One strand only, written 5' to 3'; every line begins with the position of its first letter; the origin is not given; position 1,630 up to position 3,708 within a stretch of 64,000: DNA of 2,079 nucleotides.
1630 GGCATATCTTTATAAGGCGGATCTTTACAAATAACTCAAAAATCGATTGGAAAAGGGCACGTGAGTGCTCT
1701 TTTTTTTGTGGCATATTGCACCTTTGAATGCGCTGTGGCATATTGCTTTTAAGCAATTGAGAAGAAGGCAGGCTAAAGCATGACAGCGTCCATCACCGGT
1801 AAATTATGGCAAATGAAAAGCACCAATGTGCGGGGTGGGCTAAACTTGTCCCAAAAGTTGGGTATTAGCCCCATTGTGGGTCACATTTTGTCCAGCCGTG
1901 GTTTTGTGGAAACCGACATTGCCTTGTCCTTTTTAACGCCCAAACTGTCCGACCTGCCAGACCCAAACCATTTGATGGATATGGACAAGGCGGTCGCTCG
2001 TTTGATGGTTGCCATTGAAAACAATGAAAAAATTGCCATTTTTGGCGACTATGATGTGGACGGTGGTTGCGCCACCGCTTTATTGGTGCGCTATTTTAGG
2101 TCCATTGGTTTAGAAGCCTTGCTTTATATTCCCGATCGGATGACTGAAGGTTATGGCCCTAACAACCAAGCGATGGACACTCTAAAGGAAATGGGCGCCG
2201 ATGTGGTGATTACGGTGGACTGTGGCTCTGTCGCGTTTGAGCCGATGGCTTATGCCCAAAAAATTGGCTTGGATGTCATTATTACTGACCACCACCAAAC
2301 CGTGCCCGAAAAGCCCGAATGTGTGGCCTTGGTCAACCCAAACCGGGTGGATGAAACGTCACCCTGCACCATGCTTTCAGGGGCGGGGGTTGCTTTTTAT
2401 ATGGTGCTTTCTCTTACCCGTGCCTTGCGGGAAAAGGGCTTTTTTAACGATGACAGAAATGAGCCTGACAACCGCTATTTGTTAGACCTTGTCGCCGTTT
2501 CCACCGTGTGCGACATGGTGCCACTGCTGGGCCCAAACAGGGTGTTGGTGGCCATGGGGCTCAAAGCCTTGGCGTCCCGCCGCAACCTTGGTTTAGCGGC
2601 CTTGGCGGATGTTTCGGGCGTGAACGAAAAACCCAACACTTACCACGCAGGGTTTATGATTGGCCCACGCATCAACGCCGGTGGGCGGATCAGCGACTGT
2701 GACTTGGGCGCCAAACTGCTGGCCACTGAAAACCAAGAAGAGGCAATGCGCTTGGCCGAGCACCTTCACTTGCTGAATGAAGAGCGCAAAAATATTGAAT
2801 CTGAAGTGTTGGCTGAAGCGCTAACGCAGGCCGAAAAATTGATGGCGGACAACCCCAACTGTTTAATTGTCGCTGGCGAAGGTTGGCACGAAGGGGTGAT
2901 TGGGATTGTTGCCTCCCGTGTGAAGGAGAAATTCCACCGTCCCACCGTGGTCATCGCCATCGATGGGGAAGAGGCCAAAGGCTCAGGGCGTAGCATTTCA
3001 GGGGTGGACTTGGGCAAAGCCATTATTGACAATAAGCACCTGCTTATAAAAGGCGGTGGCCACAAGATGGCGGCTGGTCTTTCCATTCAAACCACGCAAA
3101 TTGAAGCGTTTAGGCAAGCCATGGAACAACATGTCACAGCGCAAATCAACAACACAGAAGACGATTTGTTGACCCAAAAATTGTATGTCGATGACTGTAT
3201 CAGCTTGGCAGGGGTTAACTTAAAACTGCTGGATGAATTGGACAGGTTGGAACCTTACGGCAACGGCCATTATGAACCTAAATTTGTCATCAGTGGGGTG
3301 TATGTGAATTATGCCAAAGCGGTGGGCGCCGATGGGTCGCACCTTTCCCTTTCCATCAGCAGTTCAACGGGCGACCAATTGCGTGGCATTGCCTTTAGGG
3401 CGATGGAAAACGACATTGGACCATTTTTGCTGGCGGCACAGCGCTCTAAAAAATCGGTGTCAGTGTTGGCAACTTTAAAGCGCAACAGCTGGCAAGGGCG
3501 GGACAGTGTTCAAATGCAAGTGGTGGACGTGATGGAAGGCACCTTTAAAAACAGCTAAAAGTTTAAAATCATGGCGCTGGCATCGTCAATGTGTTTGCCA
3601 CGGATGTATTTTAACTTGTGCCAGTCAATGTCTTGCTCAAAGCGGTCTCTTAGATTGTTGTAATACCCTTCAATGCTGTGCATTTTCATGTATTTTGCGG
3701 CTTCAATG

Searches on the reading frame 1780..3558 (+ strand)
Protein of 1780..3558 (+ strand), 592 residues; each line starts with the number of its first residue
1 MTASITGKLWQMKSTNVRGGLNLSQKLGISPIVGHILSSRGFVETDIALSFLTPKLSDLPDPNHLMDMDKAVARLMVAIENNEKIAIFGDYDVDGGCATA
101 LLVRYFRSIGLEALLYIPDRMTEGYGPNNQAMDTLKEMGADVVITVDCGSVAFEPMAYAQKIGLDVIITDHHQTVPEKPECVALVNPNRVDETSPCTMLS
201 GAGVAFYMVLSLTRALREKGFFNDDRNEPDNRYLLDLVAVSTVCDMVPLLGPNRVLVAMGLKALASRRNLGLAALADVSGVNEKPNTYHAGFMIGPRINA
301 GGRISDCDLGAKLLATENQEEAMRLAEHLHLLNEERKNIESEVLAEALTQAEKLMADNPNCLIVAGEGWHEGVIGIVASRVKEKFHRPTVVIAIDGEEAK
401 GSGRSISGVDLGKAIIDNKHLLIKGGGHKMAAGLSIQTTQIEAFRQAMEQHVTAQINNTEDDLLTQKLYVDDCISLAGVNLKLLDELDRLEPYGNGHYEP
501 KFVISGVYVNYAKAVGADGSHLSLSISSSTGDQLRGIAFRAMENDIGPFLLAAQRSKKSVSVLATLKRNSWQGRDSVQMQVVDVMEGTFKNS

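Call 15: search_protein_families(library=pfam, proteins=[window:1780-3558:+], max_evalue=0.00001)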
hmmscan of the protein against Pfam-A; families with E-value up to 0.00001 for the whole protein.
window:1780-3558:+ (592 aa): 3 families
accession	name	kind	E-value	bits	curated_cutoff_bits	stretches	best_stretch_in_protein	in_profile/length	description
PF01368.27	DHH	-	4.1e-23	82.4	28.1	1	84-217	1-104/125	DHH family, N-terminal domain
PF17768.7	RecJ_OB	-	1.1e-21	77.4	27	1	471-583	2-107/107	RecJ OB domain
PF02272.25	DHHA1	-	6.7e-19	68.7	25.9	1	360-452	3-100/102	DHHA1 domain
